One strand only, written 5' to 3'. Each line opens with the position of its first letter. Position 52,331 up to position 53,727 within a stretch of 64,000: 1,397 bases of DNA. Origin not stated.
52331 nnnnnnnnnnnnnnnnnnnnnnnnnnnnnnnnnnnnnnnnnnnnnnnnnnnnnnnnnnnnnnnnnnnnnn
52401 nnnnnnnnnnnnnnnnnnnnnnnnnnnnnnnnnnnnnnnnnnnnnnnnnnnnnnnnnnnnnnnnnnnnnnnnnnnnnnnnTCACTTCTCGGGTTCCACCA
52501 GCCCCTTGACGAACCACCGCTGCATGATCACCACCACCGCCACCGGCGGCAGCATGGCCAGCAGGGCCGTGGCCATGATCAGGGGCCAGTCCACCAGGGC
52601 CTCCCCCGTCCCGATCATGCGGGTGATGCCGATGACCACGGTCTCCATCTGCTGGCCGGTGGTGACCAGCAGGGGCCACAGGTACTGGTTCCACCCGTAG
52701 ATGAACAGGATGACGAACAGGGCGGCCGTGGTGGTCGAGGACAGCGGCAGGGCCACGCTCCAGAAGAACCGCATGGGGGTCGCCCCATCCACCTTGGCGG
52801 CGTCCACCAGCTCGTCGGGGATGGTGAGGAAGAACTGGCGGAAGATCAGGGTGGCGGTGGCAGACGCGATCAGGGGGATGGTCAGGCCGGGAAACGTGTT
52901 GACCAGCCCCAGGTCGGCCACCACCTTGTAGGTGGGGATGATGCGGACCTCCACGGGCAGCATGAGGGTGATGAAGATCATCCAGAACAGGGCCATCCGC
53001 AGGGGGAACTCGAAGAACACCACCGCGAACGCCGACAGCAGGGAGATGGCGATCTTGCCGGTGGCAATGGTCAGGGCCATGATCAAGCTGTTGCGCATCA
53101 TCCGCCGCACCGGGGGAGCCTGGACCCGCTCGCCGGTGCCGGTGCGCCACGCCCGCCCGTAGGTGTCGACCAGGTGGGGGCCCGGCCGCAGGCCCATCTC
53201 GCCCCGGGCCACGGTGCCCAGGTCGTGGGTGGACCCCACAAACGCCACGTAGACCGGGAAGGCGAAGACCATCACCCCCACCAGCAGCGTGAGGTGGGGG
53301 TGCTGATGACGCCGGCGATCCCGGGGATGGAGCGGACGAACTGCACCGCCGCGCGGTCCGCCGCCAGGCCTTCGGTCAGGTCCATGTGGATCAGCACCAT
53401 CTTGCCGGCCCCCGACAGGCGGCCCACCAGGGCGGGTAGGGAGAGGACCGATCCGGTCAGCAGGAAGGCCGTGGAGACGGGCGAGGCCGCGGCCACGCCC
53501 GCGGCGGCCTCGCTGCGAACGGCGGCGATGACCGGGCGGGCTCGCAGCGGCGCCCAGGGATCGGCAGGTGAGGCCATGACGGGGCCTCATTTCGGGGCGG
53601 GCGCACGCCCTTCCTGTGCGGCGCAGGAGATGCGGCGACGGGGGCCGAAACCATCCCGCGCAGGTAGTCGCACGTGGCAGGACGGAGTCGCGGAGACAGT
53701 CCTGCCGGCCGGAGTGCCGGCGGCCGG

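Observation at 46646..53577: Complete glycerophosphodiester uptake/hydrolysis operon lying back-to-back with a decayed ugp/glpP locus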

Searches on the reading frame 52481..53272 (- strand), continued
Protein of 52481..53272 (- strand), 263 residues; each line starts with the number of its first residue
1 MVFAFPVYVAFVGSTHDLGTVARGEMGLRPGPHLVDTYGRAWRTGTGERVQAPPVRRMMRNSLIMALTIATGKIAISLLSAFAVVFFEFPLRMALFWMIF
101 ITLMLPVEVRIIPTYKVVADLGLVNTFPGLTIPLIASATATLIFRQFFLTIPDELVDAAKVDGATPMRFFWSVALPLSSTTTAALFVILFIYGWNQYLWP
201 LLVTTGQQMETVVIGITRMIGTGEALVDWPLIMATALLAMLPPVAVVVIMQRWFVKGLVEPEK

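Call 26: search_protein_families(library=ncbifam, proteins=[window:52481-53272:-, L014:2953-4287:+, L014:4351-5232:+, L014:872-1087:+], max_evalue=0.001)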
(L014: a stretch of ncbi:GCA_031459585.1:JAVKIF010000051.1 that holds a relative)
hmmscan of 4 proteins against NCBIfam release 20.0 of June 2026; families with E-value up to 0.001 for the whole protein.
window:52481-53272:- (263 aa): 6 families
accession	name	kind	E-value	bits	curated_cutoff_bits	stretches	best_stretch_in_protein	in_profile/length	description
NF008210.0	PRK10973.1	equivalog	2.7e-109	365.2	297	1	2-263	22-281/281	sn-glycerol-3-phosphate ABC transporter permease UgpE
NF040932.1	ABC_arch_GlcU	equivalog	2.4e-29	102.8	340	1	2-259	15-265/272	glucose ABC transporter permease GlcU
NF008231.0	PRK10998.1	equivalog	4.3e-18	65.9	261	1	46-259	71-290/296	maltose ABC transporter permease MalG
NF007852.0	PRK10561.1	equivalog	1.9e-07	31.3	335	1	142-255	175-288/295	sn-glycerol-3-phosphate ABC transporter permease UgpA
NF008232.0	PRK10999.1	equivalog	2.4e-05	23.3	392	1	149-229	399-476/520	maltose ABC transporter permease MalF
NF007047.0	PRK09500.1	equivalog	0.00017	21.3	326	1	59-249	60-247/257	spermidine/putrescine ABC transporter permease PotC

L014:2953-4287:+ (444 aa): 2 families
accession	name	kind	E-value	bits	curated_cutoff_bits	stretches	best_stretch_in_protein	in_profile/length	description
NF008211.0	PRK10974.1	equivalog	5.4e-157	522.9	411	1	23-441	23-437/439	sn-glycerol-3-phosphate ABC transporter substrate-binding protein UgpB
NF007011.0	PRK09474.1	equivalog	1.5e-07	30.6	291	1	136-308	126-287/396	maltose/maltodextrin ABC transporter substrate-binding protein MalE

L014:4351-5232:+ (293 aa): 15 families
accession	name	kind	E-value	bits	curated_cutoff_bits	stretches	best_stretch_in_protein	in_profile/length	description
NF007852.0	PRK10561.1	equivalog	6e-105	351.3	335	1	2-293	3-294/295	sn-glycerol-3-phosphate ABC transporter permease UgpA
NF008232.0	PRK10999.1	equivalog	9.9e-22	77.3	392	1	47-245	260-462/520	maltose ABC transporter permease MalF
NF040931.1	ABC_arch_GlcT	equivalog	5.7e-19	68.8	360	1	23-279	8-264/278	glucose ABC transporter permease GlcT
TIGR00969.1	3a0106s02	subfamily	3.5e-13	49.6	240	1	53-279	45-262/272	sulfate ABC transporter permease subunit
TIGR01581.1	Mo_ABC_porter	hypoth_equivalog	1.3e-11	44.5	210.3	1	55-278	7-221/225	ABC transporter permease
TIGR02140.1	permease_CysW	equivalog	4.1e-09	36.3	329.1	1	54-279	32-249/261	sulfate ABC transporter permease subunit CysW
TIGR03262.1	PhnU2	equivalog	3.7e-08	32.5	593.25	1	21-289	11-258/546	putative 2-aminoethylphosphonate ABC transporter permease subunit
TIGR02141.1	modB_ABC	equivalog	2.7e-07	30.5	182.6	1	71-282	4-199/208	molybdate ABC transporter permease subunit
NF011624.0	PRK15050.1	equivalog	3.1e-07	29.8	247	1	13-290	24-288/297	2-aminoethylphosphonate ABC transporter permease subunit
NF008620.0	PRK11602.1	equivalog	5e-07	29.2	442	1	54-275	49-259/291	sulfate/thiosulfate ABC transporter permease CysW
NF040932.1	ABC_arch_GlcU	equivalog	6.4e-07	29.3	340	1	180-279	156-256/272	glucose ABC transporter permease GlcU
TIGR02139.1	permease_CysT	equivalog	7.1e-06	25.8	246.1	1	53-278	34-250/265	sulfate ABC transporter permease subunit CysT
TIGR03226.1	PhnU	equivalog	2.6e-05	23.8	283.45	1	16-289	46-305/311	2-aminoethylphosphonate ABC transporter permease subunit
NF008210.0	PRK10973.1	equivalog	2.9e-05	23.9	297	1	157-226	148-212/281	sn-glycerol-3-phosphate ABC transporter permease UgpE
NF043073.1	MMSYN1_0195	equivalog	0.00046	18.5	1250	1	161-250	131-217/1021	spermidine/putrescine ABC transporter permease/substrate-binding protein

L014:872-1087:+ (71 aa): 1 family
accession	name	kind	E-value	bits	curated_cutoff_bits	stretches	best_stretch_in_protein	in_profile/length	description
NF008210.0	PRK10973.1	equivalog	9.1e-06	25.5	297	1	24-65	235-276/281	sn-glycerol-3-phosphate ABC transporter permease UgpE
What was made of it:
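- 52481..53297 (-): 'ugpE remnant: from the third base of codon 12 to the stop of a 283-codon ugpE. The annotated 263-aa ORF (52481-53272) starts at internal Met21. NCBIfam UgpE profile positions 22-281 of 281 (call 26).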

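Call 29: find_related_loci(query=window:52481-53272:-, collection=genome_contigs, flank=8000)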
Query window:52481-53272:- (263 aa) in genome_contigs; peptide patterns used: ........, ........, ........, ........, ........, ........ (x = any residue, [..] = any of these).
600 stretches matched a pattern (row limit reached: there are more); 597 encode a relative of the query (tblastn E <= 1e-3); the best 80 are kept; 80 distinct loci.
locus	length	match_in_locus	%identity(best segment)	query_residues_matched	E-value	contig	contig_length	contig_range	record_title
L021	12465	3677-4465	81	1-263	5e-142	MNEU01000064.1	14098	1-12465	MAG: Armatimonadetes bacterium 13_1_40CM_64_14 13_1_40cm_scaffold_5228, whole genome shotgun sequence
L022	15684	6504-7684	72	2-263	3e-124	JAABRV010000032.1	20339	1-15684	MAG: Trueperaceae bacterium isolate S08.Bin137 NODE_32_length_20339_cov_9.22219, whole genome shotgun sequence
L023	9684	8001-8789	72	1-263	2e-122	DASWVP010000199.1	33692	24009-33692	MAG TPA_asm: Azospirillum sp. isolate SMAG_U3633 k141_73070, whole genome shotgun sequence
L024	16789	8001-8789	70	1-263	3e-123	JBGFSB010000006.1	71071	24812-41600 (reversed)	MAG: Deinococcota bacterium isolate BA1A30.2019.Bin.34 NODE_215_length_71071_cov_25.002692, whole genome shotgun sequenc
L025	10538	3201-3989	72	1-263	2e-123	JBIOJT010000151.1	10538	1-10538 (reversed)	MAG: Candidatus Methylomirabilales bacterium isolate GcC5-40 k141_190381_length_10538_cov_20.0000, whole genome shotgun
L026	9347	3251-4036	71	2-263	1e-121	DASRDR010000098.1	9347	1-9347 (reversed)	MAG TPA_asm: Candidatus Methylomirabilota bacterium isolate SMAG_U9985 k141_212368, whole genome shotgun sequence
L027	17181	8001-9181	72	1-263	1e-120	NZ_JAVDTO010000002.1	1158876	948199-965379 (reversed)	Azospirillum sp. BE72 Ga0454506_02, whole genome shotgun sequence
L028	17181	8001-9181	71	1-263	1e-120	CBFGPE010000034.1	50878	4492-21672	MAG TPA_asm: uncultured Azospirillum sp. isolate SRR14536363_concoct_32 genome assembly, contig: ERZ27321112.247, whole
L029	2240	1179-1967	70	1-263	8e-127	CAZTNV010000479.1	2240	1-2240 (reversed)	MAG TPA_asm: uncultured Mycobacteriaceae bacterium isolate SRP072547_co2_99 genome assembly, contig: NODE_135746_length_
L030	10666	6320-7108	67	1-263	1e-118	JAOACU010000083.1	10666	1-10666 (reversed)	MAG: Anaerolineae bacterium isolate SKW216 NODE_82_length_10666_cov_2.573992, whole genome shotgun sequence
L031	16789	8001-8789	71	1-263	7e-119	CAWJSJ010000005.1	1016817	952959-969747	MAG: uncultured candidate division NC10 bacterium isolate MFD00905.bin.2.59 genome assembly, contig: contig_551, whole g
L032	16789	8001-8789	67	1-263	7e-115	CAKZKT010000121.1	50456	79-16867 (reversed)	MAG TPA_asm: uncultured Anaerolineae bacterium isolate SRR5214706_bin.5_CONCOCT_v1.1_MAG genome assembly, contig: ERZ174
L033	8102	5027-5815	65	1-263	2e-114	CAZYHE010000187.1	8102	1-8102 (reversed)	MAG TPA_asm: uncultured Anaerolineales bacterium isolate SRP272421_co2_624 genome assembly, contig: NODE_34440_length_81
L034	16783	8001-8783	67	2-263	2e-112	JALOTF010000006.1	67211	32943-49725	MAG: Beijerinckiaceae bacterium isolate Prado226 scaffold_443, whole genome shotgun sequence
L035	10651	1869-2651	67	2-263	2e-112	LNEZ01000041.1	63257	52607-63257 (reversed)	MAG: Rhizobiales bacterium Ga0077548 Ga0077548_131.2, whole genome shotgun sequence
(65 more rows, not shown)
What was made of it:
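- Closest known: UgpBAE. Same: UgpE is 63-66% identical to Enterobacteriaceae and Pantoea sequences (call 29).
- Checked: It is 63-66% identical to Enterobacteriaceae and Pantoea UgpE (call 29).
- Tried and rejected: The best hit was 81% identical (call 29).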

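Call 30: find_encoding_contigs(protein=P0247, flank=1500, max_places=10)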
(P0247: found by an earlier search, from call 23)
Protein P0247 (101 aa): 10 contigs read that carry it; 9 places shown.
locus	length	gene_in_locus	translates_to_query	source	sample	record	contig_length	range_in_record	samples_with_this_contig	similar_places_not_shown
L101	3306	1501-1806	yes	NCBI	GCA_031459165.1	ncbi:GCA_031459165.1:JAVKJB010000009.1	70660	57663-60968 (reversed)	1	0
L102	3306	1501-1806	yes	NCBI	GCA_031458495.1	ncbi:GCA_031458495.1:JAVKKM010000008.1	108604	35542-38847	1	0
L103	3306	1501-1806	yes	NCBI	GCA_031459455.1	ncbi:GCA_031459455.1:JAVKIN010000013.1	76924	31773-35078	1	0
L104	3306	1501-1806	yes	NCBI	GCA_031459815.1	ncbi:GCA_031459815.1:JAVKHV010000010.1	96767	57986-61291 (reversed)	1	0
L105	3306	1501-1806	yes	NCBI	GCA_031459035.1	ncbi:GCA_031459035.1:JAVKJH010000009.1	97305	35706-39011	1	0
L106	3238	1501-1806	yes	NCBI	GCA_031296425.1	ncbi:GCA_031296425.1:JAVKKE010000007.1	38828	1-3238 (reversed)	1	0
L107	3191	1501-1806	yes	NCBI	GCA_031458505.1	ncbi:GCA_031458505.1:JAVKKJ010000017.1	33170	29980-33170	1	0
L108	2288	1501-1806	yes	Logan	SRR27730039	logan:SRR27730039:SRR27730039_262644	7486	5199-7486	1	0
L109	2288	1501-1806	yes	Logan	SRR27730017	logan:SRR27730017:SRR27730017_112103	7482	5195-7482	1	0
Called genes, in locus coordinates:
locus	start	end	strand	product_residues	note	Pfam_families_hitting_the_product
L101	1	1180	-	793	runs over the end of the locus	PF13802:Gal_mutarotas_2, PF01055:Glyco_hydro_31_2nd, PF21365:Glyco_hydro_31_3rd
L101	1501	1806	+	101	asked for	PF04309:G3P_antiterm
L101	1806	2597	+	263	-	PF00528:BPD_transp_1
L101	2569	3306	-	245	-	PF03009:GDPD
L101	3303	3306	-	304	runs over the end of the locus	PF03009:GDPD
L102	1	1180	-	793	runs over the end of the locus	PF13802:Gal_mutarotas_2, PF01055:Glyco_hydro_31_2nd, PF21365:Glyco_hydro_31_3rd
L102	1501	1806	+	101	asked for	PF04309:G3P_antiterm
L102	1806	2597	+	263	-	PF00528:BPD_transp_1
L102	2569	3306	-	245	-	PF03009:GDPD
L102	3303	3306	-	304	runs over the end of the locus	PF03009:GDPD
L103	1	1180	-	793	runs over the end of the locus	PF13802:Gal_mutarotas_2, PF01055:Glyco_hydro_31_2nd, PF21365:Glyco_hydro_31_3rd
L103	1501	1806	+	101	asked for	PF04309:G3P_antiterm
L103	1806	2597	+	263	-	PF00528:BPD_transp_1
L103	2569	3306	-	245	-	PF03009:GDPD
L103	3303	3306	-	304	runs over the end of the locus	PF03009:GDPD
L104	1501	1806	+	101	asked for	PF04309:G3P_antiterm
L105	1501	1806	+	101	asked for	PF04309:G3P_antiterm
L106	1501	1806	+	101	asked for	PF04309:G3P_antiterm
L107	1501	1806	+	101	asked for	PF04309:G3P_antiterm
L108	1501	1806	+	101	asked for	PF04309:G3P_antiterm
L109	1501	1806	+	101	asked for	PF04309:G3P_antiterm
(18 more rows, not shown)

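Call 36: search_solved_structures(query=L014:142-744:+, max_evalue=0.001, show_alignments=1)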
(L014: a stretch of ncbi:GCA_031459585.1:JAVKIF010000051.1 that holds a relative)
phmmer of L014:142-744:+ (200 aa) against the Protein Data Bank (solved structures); distinct sequences matched with E-value up to 0.001: 2.
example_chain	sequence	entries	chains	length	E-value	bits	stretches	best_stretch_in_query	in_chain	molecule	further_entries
3kts_A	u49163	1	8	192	1.7e-29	106.2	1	38-188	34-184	Glycerol uptake operon antiterminator regulatory protein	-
1vkf_A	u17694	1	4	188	9.3e-23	84.2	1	35-190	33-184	glycerol uptake operon antiterminator-related protein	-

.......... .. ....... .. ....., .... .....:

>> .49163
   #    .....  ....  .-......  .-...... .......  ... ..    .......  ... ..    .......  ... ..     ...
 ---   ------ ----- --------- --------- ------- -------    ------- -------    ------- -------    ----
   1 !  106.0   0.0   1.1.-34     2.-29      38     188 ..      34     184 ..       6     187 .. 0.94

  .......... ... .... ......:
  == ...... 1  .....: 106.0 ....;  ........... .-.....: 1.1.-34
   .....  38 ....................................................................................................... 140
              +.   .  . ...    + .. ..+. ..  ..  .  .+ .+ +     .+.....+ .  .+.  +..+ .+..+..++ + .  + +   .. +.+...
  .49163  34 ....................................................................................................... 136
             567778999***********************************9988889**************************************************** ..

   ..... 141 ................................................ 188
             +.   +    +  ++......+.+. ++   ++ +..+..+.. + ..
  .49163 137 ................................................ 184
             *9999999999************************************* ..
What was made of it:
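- Closest known: GlpP glycerol-3-phosphate-responsive antiterminator. Same: The intact allele encodes a 200-aa GlpP that aligns with 3kts over residues 38-188 (call 36).
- The solved homologues 3kts and 1vkf align over residues 35-190, most of which is deleted (call 36).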

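Call 40: find_encoding_contigs(protein=P0127, flank=9000, max_places=6)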
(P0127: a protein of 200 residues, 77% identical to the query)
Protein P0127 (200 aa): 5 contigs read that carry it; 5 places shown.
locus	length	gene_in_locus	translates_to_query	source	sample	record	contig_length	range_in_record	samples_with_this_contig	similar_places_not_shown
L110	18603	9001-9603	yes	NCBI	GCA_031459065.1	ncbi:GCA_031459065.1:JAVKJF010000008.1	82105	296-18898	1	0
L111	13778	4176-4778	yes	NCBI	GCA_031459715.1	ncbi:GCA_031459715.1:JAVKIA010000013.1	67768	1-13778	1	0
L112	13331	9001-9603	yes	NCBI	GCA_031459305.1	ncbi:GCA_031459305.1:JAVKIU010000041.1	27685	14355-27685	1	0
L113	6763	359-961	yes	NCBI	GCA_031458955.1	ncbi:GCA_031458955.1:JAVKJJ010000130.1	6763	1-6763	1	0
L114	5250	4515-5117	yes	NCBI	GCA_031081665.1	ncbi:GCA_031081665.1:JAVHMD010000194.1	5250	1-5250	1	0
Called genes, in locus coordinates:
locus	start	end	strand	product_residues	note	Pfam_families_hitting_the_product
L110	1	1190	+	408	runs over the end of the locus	PF01321:Creatinase_N, PF00557:Peptidase_M24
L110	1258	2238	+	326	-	PF00389:2-Hacid_dh, PF02826:2-Hacid_dh_C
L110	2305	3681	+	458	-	PF07969:Amidohydro_3 (faint), PF01979:Amidohydro_1, PF12890:DHOase (faint)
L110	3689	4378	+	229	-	PF04199:Cyclase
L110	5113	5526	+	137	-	PF01842:ACT (faint)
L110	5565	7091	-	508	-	PF00370:FGGY_N, PF02782:FGGY_C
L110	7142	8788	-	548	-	PF00890:FAD_binding_2 (faint), PF01266:DAO, PF01494:FAD_binding_3 (weak), PF12831:FAD_oxidored (faint), PF16901:DAO_C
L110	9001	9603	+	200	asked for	PF04309:G3P_antiterm, PF03060:NMO (weak)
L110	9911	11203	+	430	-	PF01547:SBP_bac_1, PF13416:SBP_bac_8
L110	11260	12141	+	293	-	PF00528:BPD_transp_1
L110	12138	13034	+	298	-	PF00528:BPD_transp_1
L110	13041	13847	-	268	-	PF00702:Hydrolase, PF13344:Hydrolase_6, PF13242:Hydrolase_like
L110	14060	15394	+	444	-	PF01547:SBP_bac_1, PF13416:SBP_bac_8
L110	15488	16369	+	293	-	PF00528:BPD_transp_1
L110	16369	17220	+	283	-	PF00528:BPD_transp_1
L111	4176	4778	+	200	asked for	PF04309:G3P_antiterm, PF03060:NMO (weak)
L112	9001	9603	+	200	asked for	PF04309:G3P_antiterm, PF03060:NMO (weak)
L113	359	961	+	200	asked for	PF04309:G3P_antiterm, PF03060:NMO (weak)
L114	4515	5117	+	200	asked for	PF04309:G3P_antiterm, PF03060:NMO (weak)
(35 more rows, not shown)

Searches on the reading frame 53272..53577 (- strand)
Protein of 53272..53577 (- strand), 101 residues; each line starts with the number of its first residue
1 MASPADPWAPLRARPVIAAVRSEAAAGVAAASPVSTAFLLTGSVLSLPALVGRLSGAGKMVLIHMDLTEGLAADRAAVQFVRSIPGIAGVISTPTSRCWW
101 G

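Call 4: search_protein_families(library=pfam, proteins=[window:53272-53577:-], max_evalue=0.01)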
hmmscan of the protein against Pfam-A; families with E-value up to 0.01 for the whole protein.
window:53272-53577:- (101 aa): 1 family
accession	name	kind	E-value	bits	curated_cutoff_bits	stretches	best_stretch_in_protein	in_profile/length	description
PF04309.18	G3P_antiterm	-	5e-17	62.3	27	1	16-95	1-80/173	Glycerol-3-phosphate responsive antiterminator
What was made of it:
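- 53299..53577 (-): glpP' native part: codons 1-93 of a 200-codon glycerol-3-phosphate-responsive antiterminator gene. Pfam G3P_antiterm positions 1-80 of 173, E 5e-17 (call 4).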

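Call 23: list_cluster_members(proteins=[P0128, window:53272-53577:-])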
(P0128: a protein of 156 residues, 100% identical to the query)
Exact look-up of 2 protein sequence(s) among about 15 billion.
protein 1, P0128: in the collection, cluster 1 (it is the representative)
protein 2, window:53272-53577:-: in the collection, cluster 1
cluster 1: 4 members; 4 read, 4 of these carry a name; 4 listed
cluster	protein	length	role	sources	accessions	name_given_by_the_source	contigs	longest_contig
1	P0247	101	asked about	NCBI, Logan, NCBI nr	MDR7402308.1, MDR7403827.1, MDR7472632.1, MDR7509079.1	MAG: glycerol-3-phosphate responsive antiterminator [Armatimonadota bacterium] | glycerol-3-phosphate responsive antiterminator [Armatimonadota bacterium]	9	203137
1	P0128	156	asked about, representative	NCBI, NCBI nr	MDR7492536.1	MAG: glycerol-3-phosphate responsive antiterminator, partial [Armatimonadota bacterium] | glycerol-3-phosphate responsive antiterminator [Armatimonadota bacterium]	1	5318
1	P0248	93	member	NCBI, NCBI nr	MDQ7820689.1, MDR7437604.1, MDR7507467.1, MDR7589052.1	MAG: glycerol-3-phosphate responsive antiterminator, partial [Armatimonadota bacterium] | glycerol-3-phosphate responsive antiterminator [Armatimonadota bacterium]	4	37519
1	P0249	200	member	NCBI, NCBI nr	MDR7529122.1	MAG: glycerol-3-phosphate responsive antiterminator [Armatimonadota bacterium] | glycerol-3-phosphate responsive antiterminator [Armatimonadota bacterium]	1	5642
